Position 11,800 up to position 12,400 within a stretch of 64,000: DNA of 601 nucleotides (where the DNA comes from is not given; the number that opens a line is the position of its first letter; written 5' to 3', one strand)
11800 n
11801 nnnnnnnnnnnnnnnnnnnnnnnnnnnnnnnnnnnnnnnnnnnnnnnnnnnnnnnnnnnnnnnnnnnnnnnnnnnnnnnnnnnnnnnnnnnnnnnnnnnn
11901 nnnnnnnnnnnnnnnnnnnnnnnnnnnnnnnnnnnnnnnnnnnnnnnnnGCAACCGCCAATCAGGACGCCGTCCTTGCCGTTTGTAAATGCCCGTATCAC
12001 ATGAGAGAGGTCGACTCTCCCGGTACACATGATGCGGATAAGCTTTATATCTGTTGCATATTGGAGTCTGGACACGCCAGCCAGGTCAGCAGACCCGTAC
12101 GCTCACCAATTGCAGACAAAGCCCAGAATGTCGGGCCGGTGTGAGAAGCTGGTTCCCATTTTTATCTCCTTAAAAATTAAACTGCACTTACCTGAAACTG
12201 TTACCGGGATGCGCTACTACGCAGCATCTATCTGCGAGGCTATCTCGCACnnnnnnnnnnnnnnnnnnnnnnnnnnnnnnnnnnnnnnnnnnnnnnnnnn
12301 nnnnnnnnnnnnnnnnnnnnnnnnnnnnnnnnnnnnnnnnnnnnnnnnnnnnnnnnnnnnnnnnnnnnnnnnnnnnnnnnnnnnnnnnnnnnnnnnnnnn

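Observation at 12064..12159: In-frame TGA at the conserved CxxC cysteine of MvhD-like BamF: predicted selenocysteine, truncated by the ORF track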

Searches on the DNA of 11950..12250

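Call 25: search_rna_families(source=window, start=11950, end=12250, threshold=evalue, max_evalue=10)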
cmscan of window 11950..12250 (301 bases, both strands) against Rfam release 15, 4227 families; matches with E-value up to 10: 2.
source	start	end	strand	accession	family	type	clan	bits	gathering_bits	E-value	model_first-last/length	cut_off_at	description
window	12157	12249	-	RF02980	freshwater-2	Cis-reg;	-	16.2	49.9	3.6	1-84/84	no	freshwater-2 RNA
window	12118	12158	-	RF01116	Yfr1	Gene; sRNA;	-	11.9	38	7.8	1-59/59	no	Cyanobacterial functional RNA 1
